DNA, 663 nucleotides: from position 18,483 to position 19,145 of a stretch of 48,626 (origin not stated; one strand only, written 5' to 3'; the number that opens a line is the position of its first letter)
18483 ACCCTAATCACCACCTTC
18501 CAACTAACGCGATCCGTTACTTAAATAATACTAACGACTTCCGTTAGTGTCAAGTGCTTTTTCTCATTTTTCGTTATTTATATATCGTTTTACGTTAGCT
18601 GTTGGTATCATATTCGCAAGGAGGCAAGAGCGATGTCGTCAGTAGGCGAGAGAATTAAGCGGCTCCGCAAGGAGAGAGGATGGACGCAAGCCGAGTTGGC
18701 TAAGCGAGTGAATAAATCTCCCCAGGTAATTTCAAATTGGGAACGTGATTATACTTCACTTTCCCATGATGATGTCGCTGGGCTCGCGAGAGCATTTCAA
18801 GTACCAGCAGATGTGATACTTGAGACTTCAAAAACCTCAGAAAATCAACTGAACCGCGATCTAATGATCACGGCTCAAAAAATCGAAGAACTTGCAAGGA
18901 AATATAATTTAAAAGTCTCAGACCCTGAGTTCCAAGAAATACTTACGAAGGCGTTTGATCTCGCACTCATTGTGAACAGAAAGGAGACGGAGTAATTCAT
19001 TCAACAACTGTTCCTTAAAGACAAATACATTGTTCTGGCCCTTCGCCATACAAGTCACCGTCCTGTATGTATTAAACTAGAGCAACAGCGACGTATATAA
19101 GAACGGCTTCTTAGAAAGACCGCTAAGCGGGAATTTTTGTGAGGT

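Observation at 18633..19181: LexA-boxed near-consensus promoter downstream of cI fires antisense through a non-cleavable repressor gene toward the lytic operon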

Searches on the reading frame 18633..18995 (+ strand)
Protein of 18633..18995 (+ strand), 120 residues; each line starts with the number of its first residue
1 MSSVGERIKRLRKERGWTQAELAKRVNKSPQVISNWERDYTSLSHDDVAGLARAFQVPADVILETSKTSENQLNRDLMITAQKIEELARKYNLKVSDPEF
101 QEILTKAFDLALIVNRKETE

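Call 7: search_protein_families(library=pfam, proteins=[window:18633-18995:+], max_evalue=0.1)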
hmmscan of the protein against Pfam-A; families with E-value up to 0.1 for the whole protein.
window:18633-18995:+ (120 aa): 14 families
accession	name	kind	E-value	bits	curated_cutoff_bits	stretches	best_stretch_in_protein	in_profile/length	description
PF01381.28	HTH_3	-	4.2e-17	62.3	23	1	8-61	1-54/55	Helix-turn-helix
PF13560.12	HTH_31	-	3.8e-12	46.8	27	1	5-61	3-60/64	Helix-turn-helix domain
PF12844.13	HTH_19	-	2.7e-10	40.5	30.2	1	5-62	1-58/64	Helix-turn-helix domain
PF13443.12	HTH_26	-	4.7e-07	30.4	22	1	7-57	1-52/63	Cro/C1-type HTH DNA-binding domain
PF13384.12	HTH_23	-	0.00085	19.5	24.6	1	8-41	10-42/50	Homeodomain-like domain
PF17762.8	HTH_ParB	-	0.0011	19.5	22.6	1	7-35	11-39/102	ParB HTH domain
PF13936.12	HTH_38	-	0.0016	18.6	27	1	6-35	11-39/44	Helix-turn-helix domain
PF13412.12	HTH_24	-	0.0084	16.1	21.9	1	11-33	12-34/48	Winged helix-turn-helix DNA-binding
PF13744.12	HTH_37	-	0.022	15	27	1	5-38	20-53/80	Helix-turn-helix domain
PF15943.11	YdaS_toxin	-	0.026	14.8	30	0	19-37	11-29/65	Bacterial toxin YdaS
PF04545.22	Sigma70_r4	-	0.026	14.5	24.1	1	10-35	14-39/50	Sigma-70, region 4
PF13413.12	HTH_25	-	0.044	14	24.6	0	9-44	3-39/62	Helix-turn-helix domain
PF13518.12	HTH_28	-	0.056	14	25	0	14-40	10-36/52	Helix-turn-helix domain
PF07022.19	Phage_CI_repr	-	0.077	13.8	22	0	7-59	2-54/65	Bacteriophage CI repressor helix-turn-helix domain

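Call 8: find_related_loci(query=window:18633-18995:+, collection=viral_contigs, flank=3000)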
Query window:18633-18995:+ (120 aa) in viral_contigs; peptide patterns used: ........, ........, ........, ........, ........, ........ (x = any residue, [..] = any of these).
21 stretches matched a pattern; 3 encode a relative of the query (tblastn E <= 1e-3); 3 distinct loci.
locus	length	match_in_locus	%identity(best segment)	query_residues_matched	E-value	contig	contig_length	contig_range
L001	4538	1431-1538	56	2-37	2e-9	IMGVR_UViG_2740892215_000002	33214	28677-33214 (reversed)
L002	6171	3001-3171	39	6-62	9e-9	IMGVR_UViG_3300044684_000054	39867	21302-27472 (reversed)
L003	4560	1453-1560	53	2-37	4e-8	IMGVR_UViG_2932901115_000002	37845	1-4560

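Call 11: find_homologous_proteins(query=window:18633-18995:+)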
Query window:18633-18995:+ (120 aa): 6 proteins with E <= 0.001 among 33 candidates.
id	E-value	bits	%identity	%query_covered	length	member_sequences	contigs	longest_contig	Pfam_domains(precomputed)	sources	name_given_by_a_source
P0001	6.4e-70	250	100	100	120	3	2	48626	PF12844.14,PF01381.29,PF13560.13,PF13443.13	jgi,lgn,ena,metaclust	metaclust:\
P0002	2.4e-46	174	71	98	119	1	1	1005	PF12844.14,PF01381.29,PF13560.13,PF13443.13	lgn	-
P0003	4.7e-42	160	64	100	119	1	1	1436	PF12844.14,PF01381.29,PF13560.13,PF13443.13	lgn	-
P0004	2.5e-13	68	61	51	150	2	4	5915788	PF12844.14,PF01381.29,PF13560.13,PF13443.13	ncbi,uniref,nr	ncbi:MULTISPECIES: helix-turn-helix domain-containing protein [unclassified Bacillus (in: firmicutes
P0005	1.6e-11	62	49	56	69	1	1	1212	PF12844.14,PF01381.29,PF13560.13,PF13443.13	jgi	-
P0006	4.5e-6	44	48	58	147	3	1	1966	PF13744.13,PF12844.14,PF13413.13,PF01381.29,PF13560.13,PF13443.13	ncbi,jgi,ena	-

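Call 12: find_encoding_contigs(protein=P0002, flank=5000)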
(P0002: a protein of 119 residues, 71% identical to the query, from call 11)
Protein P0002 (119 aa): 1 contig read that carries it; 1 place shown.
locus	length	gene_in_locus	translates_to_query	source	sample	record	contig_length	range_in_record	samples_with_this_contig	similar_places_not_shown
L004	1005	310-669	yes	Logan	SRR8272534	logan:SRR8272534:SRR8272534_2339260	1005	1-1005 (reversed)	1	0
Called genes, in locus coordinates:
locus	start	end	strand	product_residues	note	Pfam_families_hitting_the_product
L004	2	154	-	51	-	?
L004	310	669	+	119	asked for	PF13560:HTH_31, PF01381:HTH_3, PF12844:HTH_19, PF13443:HTH_26 (weak)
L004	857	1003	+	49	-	?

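Call 13: find_encoding_contigs(protein=P0003, flank=5000)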
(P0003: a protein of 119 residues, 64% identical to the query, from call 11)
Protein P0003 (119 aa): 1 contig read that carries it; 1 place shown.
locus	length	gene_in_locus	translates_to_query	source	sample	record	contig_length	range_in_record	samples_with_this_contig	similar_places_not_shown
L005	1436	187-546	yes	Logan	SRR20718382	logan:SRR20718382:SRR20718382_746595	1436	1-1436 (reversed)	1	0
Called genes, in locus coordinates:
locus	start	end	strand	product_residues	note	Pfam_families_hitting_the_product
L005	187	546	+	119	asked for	PF13560:HTH_31, PF01381:HTH_3, PF12844:HTH_19 (weak), PF13443:HTH_26 (weak)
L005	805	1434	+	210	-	?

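Call 14: find_encoding_contigs(protein=P0001, flank=5000)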
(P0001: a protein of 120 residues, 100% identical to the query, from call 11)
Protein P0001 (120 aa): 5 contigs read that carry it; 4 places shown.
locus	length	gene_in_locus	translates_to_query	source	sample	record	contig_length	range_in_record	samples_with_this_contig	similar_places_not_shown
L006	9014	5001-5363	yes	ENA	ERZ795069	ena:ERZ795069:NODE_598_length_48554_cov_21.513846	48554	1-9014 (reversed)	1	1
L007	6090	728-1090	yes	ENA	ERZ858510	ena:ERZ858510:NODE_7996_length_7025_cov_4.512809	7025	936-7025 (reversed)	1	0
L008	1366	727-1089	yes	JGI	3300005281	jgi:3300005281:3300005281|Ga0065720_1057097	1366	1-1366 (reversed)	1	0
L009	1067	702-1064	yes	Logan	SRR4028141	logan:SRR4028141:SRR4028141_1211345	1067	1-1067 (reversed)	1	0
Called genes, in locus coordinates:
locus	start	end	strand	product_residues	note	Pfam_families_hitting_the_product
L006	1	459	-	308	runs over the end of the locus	PF03837:RecT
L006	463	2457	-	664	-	PF13476:AAA_23, PF13555:AAA_29 (faint)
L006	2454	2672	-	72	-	-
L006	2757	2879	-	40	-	-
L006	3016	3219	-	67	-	-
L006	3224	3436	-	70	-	-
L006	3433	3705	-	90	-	-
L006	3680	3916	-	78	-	-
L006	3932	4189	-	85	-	PF12844:HTH_19, PF13560:HTH_31, PF01381:HTH_3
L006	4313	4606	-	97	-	PF12728:HTH_17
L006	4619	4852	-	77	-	PF01381:HTH_3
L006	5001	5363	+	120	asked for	PF13560:HTH_31, PF01381:HTH_3, PF12844:HTH_19, PF13443:HTH_26 (faint)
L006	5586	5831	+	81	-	-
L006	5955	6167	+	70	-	-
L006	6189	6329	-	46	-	-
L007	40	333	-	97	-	PF12728:HTH_17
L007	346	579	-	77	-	PF01381:HTH_3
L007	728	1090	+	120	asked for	PF13560:HTH_31, PF01381:HTH_3, PF12844:HTH_19, PF13443:HTH_26 (faint)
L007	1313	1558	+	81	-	-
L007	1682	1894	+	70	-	-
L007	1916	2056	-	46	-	-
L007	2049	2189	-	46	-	-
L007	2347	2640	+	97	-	-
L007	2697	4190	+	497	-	PF14659:Phage_int_SAM_3, PF00589:Phage_integrase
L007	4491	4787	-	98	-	PF08863:YolD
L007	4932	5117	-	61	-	-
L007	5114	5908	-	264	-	PF07833:Cu_amine_oxidN1, PF05901:Excalibur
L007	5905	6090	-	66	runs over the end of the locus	-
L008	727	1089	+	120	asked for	PF13560:HTH_31, PF01381:HTH_3, PF12844:HTH_19, PF13443:HTH_26 (faint)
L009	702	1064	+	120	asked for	PF13560:HTH_31, PF01381:HTH_3, PF12844:HTH_19, PF13443:HTH_26 (faint)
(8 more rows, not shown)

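Call 23: find_related_loci(query=A2, collection=genome_contigs, flank=3000)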
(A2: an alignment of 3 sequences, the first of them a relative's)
Query A2 (120 aa) in genome_contigs; peptide patterns used: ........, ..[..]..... (x = any residue, [..] = any of these).
373 stretches matched a pattern; 305 encode a relative of the query (tblastn E <= 1e-3); the best 80 are kept; 80 distinct loci.
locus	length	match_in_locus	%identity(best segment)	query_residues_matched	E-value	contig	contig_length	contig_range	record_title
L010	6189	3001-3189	62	1-63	8e-22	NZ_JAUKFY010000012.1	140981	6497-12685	Brevibacillus laterosporus strain MSSRFCCT15 T15_R1_and_R2_contig_12, whole genome shotgun sequence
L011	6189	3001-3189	56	1-63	8e-22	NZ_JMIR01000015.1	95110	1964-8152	Tumebacillus flagellatus strain GST4 Contig015, whole genome shotgun sequence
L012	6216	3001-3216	50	1-72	1e-20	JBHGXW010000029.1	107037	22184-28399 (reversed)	MAG: Paenibacillaceae bacterium isolate N2OR2_T1.20 N2OR2_T1_k141_2200, whole genome shotgun sequence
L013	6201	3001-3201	57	3-69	3e-20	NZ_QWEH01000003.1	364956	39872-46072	Oceanobacillus profundus strain DSM 18246 NODE_3_length_364956_cov_34.8838, whole genome shotgun sequence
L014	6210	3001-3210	53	1-70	3e-20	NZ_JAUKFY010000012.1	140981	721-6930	Brevibacillus laterosporus strain MSSRFCCT15 T15_R1_and_R2_contig_12, whole genome shotgun sequence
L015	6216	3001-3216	54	1-72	5e-20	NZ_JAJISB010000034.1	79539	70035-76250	Brevibacillus daliensis strain YIM B02290 contig34, whole genome shotgun sequence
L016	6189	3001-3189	54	1-63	2e-19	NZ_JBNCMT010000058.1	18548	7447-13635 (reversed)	Brevibacillus sp. SYSU BS000544 NODE_58_length_18548_cov_76.395143, whole genome shotgun sequence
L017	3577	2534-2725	53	3-65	2e-18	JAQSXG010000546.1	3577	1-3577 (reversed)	MAG: Neobacillus sp. isolate L_E1_T20_A_bin.13 scaffold_52544, whole genome shotgun sequence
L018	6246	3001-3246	48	1-79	2e-18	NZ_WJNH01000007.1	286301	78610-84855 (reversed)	Salinibacillus xinjiangensis strain J4 scaffold7:size286301, whole genome shotgun sequence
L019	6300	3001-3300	39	4-104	2e-18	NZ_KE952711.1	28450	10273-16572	Aneurinibacillus aneurinilyticus ATCC 12856 Scaffold1660, whole genome shotgun sequence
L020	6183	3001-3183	57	4-63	1e-18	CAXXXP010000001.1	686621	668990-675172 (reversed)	MAG: Selenomonadaceae bacterium isolate 4fda78c2-e908-4b87-bee1-7819ea9ca0c8 genome assembly, contig: contig_1, whole ge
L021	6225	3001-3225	49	3-73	3e-18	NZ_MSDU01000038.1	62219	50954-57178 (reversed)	Domibacillus antri strain XD80 WGS_contig_38, whole genome shotgun sequence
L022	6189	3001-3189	54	1-63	5e-18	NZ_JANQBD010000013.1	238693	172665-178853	Paenibacillus radicis (ex Xue et al. 2023) strain N5-1-1-5 Scaffold13_1, whole genome shotgun sequence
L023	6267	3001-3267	41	1-101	6e-18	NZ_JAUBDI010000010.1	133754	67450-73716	Sporosarcina saromensis strain KCTC13119 KCTC13119_contig10, whole genome shotgun sequence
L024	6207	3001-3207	51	4-74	1e-17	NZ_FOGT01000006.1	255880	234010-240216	Salipaludibacillus aurantiacus strain S9, whole genome shotgun sequence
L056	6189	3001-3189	54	1-63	1e-15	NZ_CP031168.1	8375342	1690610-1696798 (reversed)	Paenibacillus sp. H1-7 chromosome, complete genome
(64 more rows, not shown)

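Call 24: find_related_loci(query=A2, collection=metagenome_contigs, flank=3000)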
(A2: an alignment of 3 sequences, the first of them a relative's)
Query A2 (120 aa) in metagenome_contigs; peptide patterns used: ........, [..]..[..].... (x = any residue, [..] = any of these).
599 stretches matched a pattern (row limit reached: there are more); 397 encode a relative of the query (tblastn E <= 1e-3); the best 80 are kept; 80 distinct loci.
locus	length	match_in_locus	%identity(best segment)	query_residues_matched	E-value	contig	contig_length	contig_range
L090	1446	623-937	45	5-103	7e-23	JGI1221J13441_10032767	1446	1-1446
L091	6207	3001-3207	57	1-69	7e-21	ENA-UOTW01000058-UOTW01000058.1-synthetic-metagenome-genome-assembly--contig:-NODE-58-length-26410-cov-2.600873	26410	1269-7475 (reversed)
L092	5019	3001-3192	53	3-66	6e-19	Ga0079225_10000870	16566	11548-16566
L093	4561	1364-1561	52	4-68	2e-18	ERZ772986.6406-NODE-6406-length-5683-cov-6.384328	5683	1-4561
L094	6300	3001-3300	39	4-104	6e-18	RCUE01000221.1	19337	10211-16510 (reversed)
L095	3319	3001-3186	55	4-64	5e-18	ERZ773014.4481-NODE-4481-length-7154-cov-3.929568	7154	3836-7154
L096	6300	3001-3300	39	4-104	6e-18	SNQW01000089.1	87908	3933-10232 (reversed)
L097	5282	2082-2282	48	3-68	9e-18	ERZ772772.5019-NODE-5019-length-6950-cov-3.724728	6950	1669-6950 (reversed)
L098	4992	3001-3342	39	3-96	9e-18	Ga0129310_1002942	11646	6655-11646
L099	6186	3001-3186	53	4-64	1e-17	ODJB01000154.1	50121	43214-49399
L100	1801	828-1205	37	3-112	3e-17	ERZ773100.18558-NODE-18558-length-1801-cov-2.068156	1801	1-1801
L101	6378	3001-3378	36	3-112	4e-17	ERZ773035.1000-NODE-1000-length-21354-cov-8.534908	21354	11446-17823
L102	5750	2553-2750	48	4-68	7e-17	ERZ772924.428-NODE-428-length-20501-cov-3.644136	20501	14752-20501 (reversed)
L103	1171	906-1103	48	4-68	1e-16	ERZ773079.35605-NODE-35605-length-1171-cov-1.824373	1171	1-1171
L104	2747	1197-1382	50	4-64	1e-16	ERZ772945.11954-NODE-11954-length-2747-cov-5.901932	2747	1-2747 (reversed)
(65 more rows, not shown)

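Call 41: search_protein_families(library=pfam, proteins=[L056:3587-3814:+, L056:1900-2592:-, L056:3328-3480:-, L056:3972-4355:-], max_evalue=0.01)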
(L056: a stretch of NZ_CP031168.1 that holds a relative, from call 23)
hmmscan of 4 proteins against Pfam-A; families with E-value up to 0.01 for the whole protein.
L056:3587-3814:+ (75 aa): 4 families
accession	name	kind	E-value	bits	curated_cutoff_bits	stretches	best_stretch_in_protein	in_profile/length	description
PF13443.12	HTH_26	-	8.3e-11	42.4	22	1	11-69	3-62/63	Cro/C1-type HTH DNA-binding domain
PF01381.28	HTH_3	-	6.2e-08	33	23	1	13-64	4-55/55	Helix-turn-helix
PF12844.13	HTH_19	-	9.3e-06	25.9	30.2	1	12-66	6-60/64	Helix-turn-helix domain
PF21476.4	PF0610-like_N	-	0.0019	18.9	33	0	13-35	9-31/50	PF0610-like, N-terminal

L056:1900-2592:- (230 aa): 2 families
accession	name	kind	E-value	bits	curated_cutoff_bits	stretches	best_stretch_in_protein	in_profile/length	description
PF09669.15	Phage_pRha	-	1.8e-24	86.5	29.9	1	15-104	1-91/91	Phage regulatory protein Rha (Phage_pRha)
PF10552.14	ORF6C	-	3.3e-12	46.8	22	1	131-227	7-107/114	ORF6C domain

L056:3328-3480:- (50 aa): 0 families

L056:3972-4355:- (127 aa): 1 family
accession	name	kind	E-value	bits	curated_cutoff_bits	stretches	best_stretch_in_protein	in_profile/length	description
PF04397.21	LytTR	-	1.5e-14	54.5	22.6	1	30-125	2-96/98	LytTr DNA-binding domain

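Call 43: search_protein_families(library=pfam, proteins=[L007:4491-4787:-], max_evalue=10)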
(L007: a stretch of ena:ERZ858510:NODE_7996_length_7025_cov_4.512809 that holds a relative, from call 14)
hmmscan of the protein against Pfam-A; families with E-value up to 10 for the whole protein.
L007:4491-4787:- (98 aa): 2 families
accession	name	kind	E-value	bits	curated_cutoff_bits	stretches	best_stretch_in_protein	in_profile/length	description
PF08863.15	YolD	-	3.1e-14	53.3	27.5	1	3-92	2-92/94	YolD-like protein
PF19652.4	DUF6155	-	0.13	12.5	27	1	48-87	50-89/170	Family of unknown function (DUF6155)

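Call 54: search_dna_similar(query=window:18633-18995:+, collection=phages, mode=protein, max_rows=30, max_evalue=0.001)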
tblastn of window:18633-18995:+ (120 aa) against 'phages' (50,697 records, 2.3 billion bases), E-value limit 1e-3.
Records with a match: 255; places in all: 257; records where one place covers at least 80% of the query: 39.
Best place of each record, by identity: <60% 255.
By first word of the organism name: Streptococcus 96; Bacillus 22; Bacteriophage 18; Listeria 15; Acinetobacter 13; Escherichia 13; Vibrio 8; Paenibacillus 7; Enterococcus 7; Stx1a-converting 7; and 15 more.
By host as written in the record: - 49; Streptococcus thermophilus 34; Acinetobacter baumannii 10; Escherichia coli 9; Listeria monocytogenes 9; Enterococcus faecalis 7; Paenibacillus larvae 4; [Ruminococcus] gnavus ATCC 29149 4; and 96 more.
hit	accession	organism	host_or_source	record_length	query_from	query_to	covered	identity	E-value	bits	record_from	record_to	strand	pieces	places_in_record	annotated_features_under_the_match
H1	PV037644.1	Bacillus phage vB_BcM_CUBc25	Bacillus cereus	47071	5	117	94%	32.5%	1e-5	48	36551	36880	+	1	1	helix-turn-helix transcription regulator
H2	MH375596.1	Streptococcus phage 115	Streptococcus thermophilus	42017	7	101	79%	37.9%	8e-7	52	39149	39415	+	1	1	DNA binding protein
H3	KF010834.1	Paenibacillus phage phiIBB_P123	Paenibacillus larvae H23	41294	4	112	91%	31.6%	1e-4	45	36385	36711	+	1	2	transcriptional regulator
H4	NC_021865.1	Paenibacillus phage phiIBB_P123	Paenibacillus larvae H23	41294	4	112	91%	31.6%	1e-4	45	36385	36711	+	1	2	transcriptional regulator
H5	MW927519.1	Paenibacillus phage Neutron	Paenibacillus larvae ATCC 9545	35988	4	112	91%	31.6%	1e-4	45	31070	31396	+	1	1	antitoxin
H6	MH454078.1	Paenibacillus phage Eltigre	Paenibacillus larvae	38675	4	112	91%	31.6%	1e-4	45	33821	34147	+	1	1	helix-turn-helix domain XRE family transcriptional regulator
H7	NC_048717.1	Paenibacillus phage Eltigre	Paenibacillus larvae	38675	4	112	91%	31.6%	1e-4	45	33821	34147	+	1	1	transcriptional regulator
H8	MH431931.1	Paenibacillus phage Yyerffej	Paenibacillus larvae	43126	4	112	91%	31.6%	1e-4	45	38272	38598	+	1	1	helix-turn-helix domain XRE family transcriptional regulator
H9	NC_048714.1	Paenibacillus phage Yyerffej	Paenibacillus larvae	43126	4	112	91%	31.6%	1e-4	45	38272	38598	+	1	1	transcriptional regulator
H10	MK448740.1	Streptococcus phage Javan367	Streptococcus oralis U-o11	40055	2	107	88%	32.1%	1e-6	51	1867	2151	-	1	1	transcriptional repressor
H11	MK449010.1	Streptococcus phage Javan90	Streptococcus canis ERR438798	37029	4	110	89%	31.5%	2e-4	45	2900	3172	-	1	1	pleiotropic regulator of exopolysaccharide synthesis, competence and ...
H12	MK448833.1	Streptococcus phage Javan87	Streptococcus canis ERR438797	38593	4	110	89%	31.5%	2e-4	45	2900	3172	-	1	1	pleiotropic regulator of exopolysaccharide synthesis, competence and ...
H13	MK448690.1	Streptococcus phage Javan169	Streptococcus dysgalactiae UT-5354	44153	4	110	89%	31.5%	3e-4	44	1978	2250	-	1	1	HTH-type transcriptional regulator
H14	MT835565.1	Bacteriophage sp.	human fecal samples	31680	5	96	77%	36.0%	1e-7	54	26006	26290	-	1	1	record has no annotation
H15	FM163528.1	Streptococcus phage PH15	Streptococcus gordonii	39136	4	107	87%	31.7%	3e-6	50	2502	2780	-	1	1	hypothetical protein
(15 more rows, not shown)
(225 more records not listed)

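Call 55: get_annotated_region(hit=H1, flank=3500)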
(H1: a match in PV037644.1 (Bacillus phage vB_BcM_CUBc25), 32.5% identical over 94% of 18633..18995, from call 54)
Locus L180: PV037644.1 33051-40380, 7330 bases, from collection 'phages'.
description: Bacillus phage vB_BcM_CUBc25, complete genome.
organism: Bacillus phage vB_BcM_CUBc25 (NCBI taxid 3401961)
taxonomy: Viruses; Duplodnaviria; Heunggongvirae; Uroviricota; Caudoviricetes
host: Bacillus cereus; source: food; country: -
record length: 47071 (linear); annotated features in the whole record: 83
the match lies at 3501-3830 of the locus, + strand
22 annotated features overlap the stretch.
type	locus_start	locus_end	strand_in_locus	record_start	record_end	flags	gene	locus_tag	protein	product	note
CDS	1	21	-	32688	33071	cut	-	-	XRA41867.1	hypothetical protein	-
CDS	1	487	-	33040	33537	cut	-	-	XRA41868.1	hypothetical protein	-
CDS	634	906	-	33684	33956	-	-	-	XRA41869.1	hypothetical protein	-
CDS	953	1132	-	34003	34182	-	-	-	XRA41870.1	hypothetical protein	-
CDS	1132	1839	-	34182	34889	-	-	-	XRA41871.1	hypothetical protein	-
CDS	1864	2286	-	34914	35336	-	-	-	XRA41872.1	replication terminator protein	-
CDS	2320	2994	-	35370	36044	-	-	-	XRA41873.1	Rha protein transcription regulator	-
CDS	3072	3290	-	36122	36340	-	-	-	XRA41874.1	replication regulator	-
CDS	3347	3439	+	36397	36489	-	-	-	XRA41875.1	hypothetical protein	-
CDS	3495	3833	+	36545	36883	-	-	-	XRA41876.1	helix-turn-helix transcription regulator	-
CDS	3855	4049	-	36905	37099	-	-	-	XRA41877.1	hypothetical protein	-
CDS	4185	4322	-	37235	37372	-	-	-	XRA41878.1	hypothetical protein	-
CDS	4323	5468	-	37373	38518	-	-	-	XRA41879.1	AimR family lysis-lysogeny pheromone receptor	-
CDS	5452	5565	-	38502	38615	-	-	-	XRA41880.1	hypothetical protein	-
CDS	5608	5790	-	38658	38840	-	-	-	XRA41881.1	ribonuclease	-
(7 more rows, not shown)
